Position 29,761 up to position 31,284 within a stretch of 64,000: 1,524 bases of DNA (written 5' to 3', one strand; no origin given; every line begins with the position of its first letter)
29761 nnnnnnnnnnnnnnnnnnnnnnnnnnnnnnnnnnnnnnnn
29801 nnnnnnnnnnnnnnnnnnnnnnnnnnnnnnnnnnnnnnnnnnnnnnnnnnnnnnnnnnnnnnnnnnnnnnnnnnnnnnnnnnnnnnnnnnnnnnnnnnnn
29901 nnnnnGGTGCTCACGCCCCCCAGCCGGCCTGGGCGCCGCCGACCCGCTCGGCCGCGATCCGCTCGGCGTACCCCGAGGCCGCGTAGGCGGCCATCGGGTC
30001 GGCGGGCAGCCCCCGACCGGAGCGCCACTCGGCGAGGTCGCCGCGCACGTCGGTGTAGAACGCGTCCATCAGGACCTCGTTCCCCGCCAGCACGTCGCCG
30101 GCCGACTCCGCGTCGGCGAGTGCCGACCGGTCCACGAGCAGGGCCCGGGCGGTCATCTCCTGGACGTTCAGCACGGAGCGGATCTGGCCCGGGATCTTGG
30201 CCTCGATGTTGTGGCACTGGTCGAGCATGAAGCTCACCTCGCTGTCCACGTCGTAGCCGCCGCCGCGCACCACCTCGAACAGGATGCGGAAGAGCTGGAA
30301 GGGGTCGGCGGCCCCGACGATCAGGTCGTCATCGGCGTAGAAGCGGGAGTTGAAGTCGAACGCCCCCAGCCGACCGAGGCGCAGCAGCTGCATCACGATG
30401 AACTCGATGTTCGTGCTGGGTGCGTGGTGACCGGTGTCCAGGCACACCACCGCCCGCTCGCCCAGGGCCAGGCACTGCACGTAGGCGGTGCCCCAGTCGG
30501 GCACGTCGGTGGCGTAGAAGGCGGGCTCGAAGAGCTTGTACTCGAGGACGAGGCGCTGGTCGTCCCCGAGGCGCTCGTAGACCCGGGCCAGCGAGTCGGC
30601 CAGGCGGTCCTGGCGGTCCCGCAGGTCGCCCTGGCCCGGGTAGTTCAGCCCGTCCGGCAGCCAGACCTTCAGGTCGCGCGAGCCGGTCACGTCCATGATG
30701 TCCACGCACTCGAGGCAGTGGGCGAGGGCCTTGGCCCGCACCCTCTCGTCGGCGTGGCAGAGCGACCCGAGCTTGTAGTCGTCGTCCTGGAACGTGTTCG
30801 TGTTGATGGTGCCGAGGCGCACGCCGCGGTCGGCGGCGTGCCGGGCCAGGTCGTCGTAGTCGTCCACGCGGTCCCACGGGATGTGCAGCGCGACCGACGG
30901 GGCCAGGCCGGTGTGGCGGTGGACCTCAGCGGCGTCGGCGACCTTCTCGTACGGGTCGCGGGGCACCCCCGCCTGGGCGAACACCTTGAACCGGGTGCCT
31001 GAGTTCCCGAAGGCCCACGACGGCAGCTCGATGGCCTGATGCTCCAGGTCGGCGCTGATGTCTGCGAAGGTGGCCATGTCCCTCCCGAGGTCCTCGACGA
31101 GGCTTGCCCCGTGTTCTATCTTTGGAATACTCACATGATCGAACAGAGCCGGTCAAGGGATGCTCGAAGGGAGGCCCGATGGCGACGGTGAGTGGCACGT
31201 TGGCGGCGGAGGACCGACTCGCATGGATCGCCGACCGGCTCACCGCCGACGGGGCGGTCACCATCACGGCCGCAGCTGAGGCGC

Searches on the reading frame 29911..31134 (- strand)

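Call 41: search_protein_families(library=pfam, proteins=[window:29911-31134:-], max_evalue=0.00001)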
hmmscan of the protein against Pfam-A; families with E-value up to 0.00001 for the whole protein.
window:29911-31134:- (407 aa): 2 families
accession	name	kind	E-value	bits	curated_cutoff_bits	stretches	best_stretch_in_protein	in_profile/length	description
PF01261.30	AP_endonuc_2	-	3.6e-08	33.9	31.1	1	91-265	28-189/249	Xylose isomerase-like TIM barrel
PF06134.17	RhaA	-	6.3e-07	29.3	22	1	111-348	131-368/417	L-rhamnose isomerase (RhaA)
